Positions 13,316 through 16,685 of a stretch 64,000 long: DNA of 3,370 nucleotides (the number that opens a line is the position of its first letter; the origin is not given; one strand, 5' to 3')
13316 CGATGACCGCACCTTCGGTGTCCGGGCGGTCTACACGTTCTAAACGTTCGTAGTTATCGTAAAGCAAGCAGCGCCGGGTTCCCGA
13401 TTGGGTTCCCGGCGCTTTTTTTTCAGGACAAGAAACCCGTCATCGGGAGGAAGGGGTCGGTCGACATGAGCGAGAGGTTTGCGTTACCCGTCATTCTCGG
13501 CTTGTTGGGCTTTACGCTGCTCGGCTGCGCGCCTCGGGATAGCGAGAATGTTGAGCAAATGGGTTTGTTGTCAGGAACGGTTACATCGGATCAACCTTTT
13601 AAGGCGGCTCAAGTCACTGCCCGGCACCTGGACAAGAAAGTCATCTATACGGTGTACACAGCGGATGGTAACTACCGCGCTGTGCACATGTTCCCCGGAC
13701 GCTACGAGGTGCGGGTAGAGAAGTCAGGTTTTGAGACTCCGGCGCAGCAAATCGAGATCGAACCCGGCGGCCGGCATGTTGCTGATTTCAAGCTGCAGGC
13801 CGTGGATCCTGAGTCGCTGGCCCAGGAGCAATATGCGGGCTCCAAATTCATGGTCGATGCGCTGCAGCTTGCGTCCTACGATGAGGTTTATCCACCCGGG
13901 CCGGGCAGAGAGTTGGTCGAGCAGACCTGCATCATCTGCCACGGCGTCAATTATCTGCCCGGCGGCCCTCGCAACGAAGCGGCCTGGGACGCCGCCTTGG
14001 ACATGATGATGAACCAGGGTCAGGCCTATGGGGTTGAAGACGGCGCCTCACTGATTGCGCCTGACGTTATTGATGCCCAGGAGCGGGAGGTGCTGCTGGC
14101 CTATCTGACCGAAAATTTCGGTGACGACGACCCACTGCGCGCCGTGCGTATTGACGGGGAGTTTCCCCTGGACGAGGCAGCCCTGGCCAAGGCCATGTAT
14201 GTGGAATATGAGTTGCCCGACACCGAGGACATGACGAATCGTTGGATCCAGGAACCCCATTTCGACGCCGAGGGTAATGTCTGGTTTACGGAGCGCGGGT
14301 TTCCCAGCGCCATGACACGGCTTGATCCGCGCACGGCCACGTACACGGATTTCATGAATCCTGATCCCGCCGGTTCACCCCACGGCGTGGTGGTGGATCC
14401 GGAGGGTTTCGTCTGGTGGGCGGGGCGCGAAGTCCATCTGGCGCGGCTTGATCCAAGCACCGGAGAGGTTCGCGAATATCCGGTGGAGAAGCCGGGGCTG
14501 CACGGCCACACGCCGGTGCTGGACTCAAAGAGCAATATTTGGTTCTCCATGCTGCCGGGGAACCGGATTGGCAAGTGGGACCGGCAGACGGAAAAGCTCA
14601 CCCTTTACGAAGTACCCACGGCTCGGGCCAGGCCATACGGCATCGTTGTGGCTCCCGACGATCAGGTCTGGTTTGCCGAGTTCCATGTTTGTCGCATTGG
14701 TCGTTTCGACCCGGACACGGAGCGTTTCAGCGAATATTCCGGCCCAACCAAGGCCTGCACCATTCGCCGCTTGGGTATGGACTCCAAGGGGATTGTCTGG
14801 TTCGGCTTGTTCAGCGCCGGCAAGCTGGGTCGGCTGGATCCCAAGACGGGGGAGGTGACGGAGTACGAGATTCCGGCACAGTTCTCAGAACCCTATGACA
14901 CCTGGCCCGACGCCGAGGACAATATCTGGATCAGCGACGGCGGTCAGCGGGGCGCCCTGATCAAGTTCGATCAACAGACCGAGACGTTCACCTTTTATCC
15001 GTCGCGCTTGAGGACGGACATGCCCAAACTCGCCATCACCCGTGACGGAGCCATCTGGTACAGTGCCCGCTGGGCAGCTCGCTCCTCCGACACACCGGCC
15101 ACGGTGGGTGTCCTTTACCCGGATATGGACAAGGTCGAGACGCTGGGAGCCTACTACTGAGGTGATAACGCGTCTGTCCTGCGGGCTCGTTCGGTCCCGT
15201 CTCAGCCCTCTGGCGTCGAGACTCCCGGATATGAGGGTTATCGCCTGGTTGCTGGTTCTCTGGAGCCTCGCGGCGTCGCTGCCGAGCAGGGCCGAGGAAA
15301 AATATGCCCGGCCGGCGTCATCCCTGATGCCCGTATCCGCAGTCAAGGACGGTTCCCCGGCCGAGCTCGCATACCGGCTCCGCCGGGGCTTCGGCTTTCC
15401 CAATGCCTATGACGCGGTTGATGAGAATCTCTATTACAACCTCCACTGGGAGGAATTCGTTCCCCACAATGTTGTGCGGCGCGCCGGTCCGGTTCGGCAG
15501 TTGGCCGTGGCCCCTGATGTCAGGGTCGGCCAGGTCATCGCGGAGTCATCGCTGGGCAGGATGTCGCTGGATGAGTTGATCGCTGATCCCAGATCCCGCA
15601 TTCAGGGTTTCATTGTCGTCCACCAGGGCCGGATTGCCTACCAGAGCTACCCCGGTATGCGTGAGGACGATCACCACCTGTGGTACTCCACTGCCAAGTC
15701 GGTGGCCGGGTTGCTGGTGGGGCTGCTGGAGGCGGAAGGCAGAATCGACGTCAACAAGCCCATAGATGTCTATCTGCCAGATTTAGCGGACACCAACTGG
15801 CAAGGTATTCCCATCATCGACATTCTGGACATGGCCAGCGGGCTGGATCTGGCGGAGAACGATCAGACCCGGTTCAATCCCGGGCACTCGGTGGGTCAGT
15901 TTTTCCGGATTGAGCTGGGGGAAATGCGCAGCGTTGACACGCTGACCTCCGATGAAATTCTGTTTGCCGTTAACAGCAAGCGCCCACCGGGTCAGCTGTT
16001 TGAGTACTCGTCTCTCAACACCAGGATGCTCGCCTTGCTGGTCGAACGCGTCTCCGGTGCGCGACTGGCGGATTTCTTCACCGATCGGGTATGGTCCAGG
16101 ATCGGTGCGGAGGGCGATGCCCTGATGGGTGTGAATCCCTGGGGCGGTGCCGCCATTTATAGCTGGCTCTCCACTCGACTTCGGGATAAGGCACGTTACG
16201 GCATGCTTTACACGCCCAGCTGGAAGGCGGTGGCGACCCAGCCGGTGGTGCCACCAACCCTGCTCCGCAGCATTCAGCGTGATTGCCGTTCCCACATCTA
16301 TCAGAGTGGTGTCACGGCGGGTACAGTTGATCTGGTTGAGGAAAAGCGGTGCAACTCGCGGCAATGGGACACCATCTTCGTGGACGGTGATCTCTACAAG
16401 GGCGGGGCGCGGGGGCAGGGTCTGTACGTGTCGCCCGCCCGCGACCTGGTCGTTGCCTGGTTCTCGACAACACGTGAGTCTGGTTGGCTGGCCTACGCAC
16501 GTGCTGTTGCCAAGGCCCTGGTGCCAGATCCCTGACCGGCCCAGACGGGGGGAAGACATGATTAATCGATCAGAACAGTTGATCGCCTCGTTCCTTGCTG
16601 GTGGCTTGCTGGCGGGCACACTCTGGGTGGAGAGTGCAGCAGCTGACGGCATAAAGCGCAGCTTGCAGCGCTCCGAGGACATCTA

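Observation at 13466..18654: TonB-receptor-linked pair of exported heme-c + CarboxypepD_reg + Vgb-type propeller fusion proteins bracketing a serine hydrolase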

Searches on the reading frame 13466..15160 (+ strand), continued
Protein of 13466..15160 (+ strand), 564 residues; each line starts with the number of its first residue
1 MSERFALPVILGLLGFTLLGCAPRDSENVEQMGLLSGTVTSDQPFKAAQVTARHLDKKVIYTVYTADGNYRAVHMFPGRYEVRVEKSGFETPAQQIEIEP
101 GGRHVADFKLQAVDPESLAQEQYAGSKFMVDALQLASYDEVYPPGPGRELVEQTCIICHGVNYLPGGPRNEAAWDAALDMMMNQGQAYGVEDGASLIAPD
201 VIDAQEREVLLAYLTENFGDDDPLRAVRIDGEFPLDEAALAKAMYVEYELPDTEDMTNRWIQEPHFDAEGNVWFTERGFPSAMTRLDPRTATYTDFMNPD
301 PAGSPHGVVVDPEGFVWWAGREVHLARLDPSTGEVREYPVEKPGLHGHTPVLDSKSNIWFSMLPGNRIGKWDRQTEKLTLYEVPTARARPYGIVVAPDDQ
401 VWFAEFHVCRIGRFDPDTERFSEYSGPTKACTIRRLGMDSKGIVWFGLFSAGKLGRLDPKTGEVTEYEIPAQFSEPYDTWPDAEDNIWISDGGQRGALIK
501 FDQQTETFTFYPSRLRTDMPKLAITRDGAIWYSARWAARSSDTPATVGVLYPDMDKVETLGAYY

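Call 32: find_encoding_contigs(protein=P0003, flank=10000, max_places=2)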
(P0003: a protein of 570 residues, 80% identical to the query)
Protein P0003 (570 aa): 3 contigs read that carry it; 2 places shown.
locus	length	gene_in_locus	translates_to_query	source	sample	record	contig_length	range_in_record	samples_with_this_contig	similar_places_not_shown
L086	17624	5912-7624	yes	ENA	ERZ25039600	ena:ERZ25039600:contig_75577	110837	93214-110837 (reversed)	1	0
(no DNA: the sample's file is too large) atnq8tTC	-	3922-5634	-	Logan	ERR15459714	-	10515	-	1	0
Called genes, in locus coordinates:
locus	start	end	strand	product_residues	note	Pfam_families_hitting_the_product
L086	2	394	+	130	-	?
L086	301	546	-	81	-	-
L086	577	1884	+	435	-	PF03137:OATP (faint), PF07690:MFS_1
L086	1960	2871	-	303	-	-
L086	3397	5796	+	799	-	PF07715:Plug, PF00593:TonB_dep_Rec_b-barrel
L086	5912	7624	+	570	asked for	PF13620:CarboxypepD_reg, PF24684:Vgb_lyase, PF08450:SGL (faint)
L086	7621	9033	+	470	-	PF00144:Beta-lactamase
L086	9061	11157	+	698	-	PF13442:Cytochrome_CBB3 (weak), PF13620:CarboxypepD_reg, PF24684:Vgb_lyase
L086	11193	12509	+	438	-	PF20695:UbiD_N, PF01977:UbiD, PF20696:UbiD_C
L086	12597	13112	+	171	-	-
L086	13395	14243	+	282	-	PF07995:GSDH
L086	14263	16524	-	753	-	PF20256:MoCoBD_2, PF01315:Ald_Xan_dh_C, PF02738:MoCoBD_1, PF20256:MoCoBD_2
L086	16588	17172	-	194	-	-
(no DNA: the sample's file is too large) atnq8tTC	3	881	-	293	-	?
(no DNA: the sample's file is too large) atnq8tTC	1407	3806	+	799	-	PF07715:Plug, PF00593:TonB_dep_Rec_b-barrel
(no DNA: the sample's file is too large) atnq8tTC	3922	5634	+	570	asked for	PF13620:CarboxypepD_reg, PF24684:Vgb_lyase, PF08450:SGL (faint)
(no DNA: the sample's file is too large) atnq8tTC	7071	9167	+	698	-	PF13442:Cytochrome_CBB3 (weak), PF13620:CarboxypepD_reg, PF24684:Vgb_lyase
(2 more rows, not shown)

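Call 33: find_encoding_contigs(protein=P0010, flank=10000, max_places=2)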
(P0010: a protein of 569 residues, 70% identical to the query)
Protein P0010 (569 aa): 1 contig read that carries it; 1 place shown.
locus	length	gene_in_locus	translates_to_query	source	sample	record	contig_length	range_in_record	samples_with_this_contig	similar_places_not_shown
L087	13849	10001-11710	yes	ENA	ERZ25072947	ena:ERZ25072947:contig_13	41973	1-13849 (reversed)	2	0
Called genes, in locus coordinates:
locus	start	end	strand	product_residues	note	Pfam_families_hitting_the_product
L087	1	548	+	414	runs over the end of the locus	PF02668:TauD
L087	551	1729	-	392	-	PF01494:FAD_binding_3, PF13450:NAD_binding_8, PF01593:Amino_oxidase (faint)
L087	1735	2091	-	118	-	-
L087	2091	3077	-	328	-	PF01209:Ubie_methyltran, PF05175:MTS (weak), PF13489:Methyltransf_23, PF13847:Methyltransf_31, PF08241:Methyltransf_11, PF08242:Methyltransf_12, PF13649:Methyltransf_25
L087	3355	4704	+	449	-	PF03972:MmgE_PrpD_N, PF19305:MmgE_PrpD_C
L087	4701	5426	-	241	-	PF02826:2-Hacid_dh_C (faint), PF03807:F420_oxidored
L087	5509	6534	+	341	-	-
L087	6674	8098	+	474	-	PF07519:Tannase, PF00326:Peptidase_S9 (faint)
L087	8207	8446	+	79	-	-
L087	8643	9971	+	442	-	PF07690:MFS_1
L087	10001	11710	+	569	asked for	PF13620:CarboxypepD_reg, PF24684:Vgb_lyase, PF08450:SGL (faint)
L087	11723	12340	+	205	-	PF01694:Rhomboid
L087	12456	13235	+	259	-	PF01370:Epimerase, PF05368:NmrA, PF13460:NAD_binding_10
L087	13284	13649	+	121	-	-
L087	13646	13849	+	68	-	?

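Call 44: search_protein_representatives(protein=window:13466-15160:+)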
Query: 564 residues. Proteins with E-value up to 0.001 (for the whole library): 20417; up to 1e-10: 8452; up to 1e-30: 663. The best 150 are listed.
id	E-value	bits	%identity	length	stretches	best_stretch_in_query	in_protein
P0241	7.5e-164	563.1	49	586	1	29-564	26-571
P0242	1.6e-149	515.8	47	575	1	10-559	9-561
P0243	1.2e-142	493.1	51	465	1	151-564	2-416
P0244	8.5e-138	477.0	45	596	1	24-564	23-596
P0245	4.7e-136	471.3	42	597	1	8-564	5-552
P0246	2.4e-127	442.5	44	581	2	258-563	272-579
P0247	2.9e-126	438.9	42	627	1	12-562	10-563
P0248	5.5e-125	434.7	44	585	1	26-564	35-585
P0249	1.4e-124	433.4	40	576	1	25-563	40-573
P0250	2.5e-124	432.6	44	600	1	23-558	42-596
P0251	2.1e-123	429.5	41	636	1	6-564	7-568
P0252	4.1e-117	408.7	43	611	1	7-563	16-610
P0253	3.4e-114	399.1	42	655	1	28-564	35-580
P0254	4.5e-112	392.1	43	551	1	13-558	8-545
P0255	8.7e-106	371.3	42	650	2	265-563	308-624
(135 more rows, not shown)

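Call 46: search_solved_structures(query=A1, max_evalue=1, show_alignments=0)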
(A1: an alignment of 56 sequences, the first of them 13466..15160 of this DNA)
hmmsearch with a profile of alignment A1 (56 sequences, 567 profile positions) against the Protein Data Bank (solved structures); distinct sequences matched with E-value up to 1: 80 (the best 60 are shown).
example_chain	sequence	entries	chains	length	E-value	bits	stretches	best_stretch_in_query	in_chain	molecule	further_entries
2z2p_A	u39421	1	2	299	6e-54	186.5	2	275-498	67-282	Virginiamycin B lyase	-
2qc5_A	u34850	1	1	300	1.2e-47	165.8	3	363-500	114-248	Streptogramin B lactonase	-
2z2n_A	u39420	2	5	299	1.9e-34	122.1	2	301-497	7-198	virginiamycin B lyase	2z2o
6i38_A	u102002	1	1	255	2.5e-18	68.9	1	271-509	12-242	nv2Pizza6-AYW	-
6i37_A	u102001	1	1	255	5.1e-18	67.9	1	271-505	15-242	nv1Pizza6-AYW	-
6i3b_A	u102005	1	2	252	5.7e-18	67.7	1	271-504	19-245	cPizza6-AYW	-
6f0q_A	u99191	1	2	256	6.2e-18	67.6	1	271-504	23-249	Pizza6-AYW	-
6i39_A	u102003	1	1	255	3.9e-17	65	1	275-517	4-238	v31Pizza6-AYW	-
6i3a_A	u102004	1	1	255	1.1e-16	63.4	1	271-499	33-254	v22Pizza6-AYW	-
4a2l_A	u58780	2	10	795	4.8e-16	61.4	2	400-518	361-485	TWO-COMPONENT SYSTEM SENSOR HISTIDINE KINASE/RESPONSE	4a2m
6f0s_A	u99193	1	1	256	5.5e-15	57.9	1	271-504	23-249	Pizza6-SYW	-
7zqg_A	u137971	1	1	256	2.2e-14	55.9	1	271-504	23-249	Pizza6-KSH-TSH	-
7zq2_A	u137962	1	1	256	2.8e-14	55.6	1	271-504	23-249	Pizza6-RSH-TSH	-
7zpz_A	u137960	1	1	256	4.1e-14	55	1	271-504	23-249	Pizza6-TSR-TSH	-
7zcj_A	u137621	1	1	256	5e-14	54.7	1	271-504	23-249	Pizza6-TNH-TSH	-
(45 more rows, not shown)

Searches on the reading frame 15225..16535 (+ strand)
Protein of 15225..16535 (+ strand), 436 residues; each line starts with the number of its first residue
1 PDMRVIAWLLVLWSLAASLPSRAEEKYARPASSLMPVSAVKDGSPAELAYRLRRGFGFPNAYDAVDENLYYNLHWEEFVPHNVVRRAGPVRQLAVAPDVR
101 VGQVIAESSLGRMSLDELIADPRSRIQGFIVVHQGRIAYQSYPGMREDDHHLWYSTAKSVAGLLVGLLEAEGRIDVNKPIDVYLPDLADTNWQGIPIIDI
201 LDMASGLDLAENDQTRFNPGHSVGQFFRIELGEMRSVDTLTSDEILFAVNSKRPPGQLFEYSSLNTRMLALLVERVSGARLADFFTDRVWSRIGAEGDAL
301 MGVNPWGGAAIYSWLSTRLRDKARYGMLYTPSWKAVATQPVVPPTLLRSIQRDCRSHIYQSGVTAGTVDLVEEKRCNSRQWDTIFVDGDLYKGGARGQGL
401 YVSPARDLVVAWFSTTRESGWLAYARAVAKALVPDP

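Call 4: search_protein_families(library=pfam, proteins=[window:15225-16535:+], max_evalue=0.1)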
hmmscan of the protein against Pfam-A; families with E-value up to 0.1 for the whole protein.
window:15225-16535:+ (436 aa): 1 family
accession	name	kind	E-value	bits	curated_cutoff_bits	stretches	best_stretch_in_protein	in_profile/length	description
PF00144.29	Beta-lactamase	-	3.7e-26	92.5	27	1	129-420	19-314/329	Beta-lactamase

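Call 5: search_protein_families(library=ncbifam, proteins=[window:15225-16535:+], max_evalue=0.1)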
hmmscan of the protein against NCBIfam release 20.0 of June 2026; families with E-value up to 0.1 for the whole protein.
window:15225-16535:+ (436 aa): 17 families
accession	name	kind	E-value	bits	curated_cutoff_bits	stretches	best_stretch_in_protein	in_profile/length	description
NF045925.1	3-sucCA_synth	equivalog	1e-09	37.4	800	2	115-208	46-144/498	3-succinylated cholic acid synthase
NF052559.1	MthAcHydAcmB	equivalog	6.1e-06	25.2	550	1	135-190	44-99/391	methyl acetate hydrolase AcmB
NF041666.1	ampC_Ecan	exception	2.2e-05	23.5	860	1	155-214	84-144/381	CMY2-MIR-ACT-EC family cephalosporin-hydrolyzing class C beta-lactamase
NF000385.4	blaACT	exception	0.00021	20.4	810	1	155-214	84-144/380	ACT family cephalosporin-hydrolyzing class C beta-lactamase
NF012173.1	CMY2-MIR-ACT-EC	exception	0.00038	19.4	680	1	155-211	84-141/380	CMY2/MIR/ACT/EC family class C beta-lactamase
NF000187.3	BlaMIR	exception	0.00039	19.6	882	1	155-213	84-143/381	MIR family cephalosporin-hydrolyzing class C beta-lactamase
NF038238.1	blaBUT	exception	0.00076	18.7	850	1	155-211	86-143/383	BUT family class C beta-lactamase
NF053709.1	blaAKO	exception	0.001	18.1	875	1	155-211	84-141/381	AKO family class C beta-lactamase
NF000191.1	CMY2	exception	0.0021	16.9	800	1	155-210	84-140/381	CMY-2 family class C beta-lactamase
NF000419.2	blaCMH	exception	0.0022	17.2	875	1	155-214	84-144/381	CMH family class C beta-lactamase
NF041662.1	ampC_Kaer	exception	0.0024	16.7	825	1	155-210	84-140/381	AmpC-Kaer family extended-spectrum class C beta-lactamase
NF040478.1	blaLAQ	exception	0.0026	16.8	850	1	155-212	83-141/380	LAQ family class C beta-lactamase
NF038366.1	blaSFDC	exception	0.0046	16.1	840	1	155-208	84-138/382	SFDC family class C beta-lactamase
NF002968.0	PRK03642.1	equivalog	0.014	14.3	385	1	168-292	116-234/432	penicillin binding protein PBP4B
NF000185.2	BlaEC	exception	0.014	14.3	850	1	155-214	80-140/377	BlaEC family class C beta-lactamase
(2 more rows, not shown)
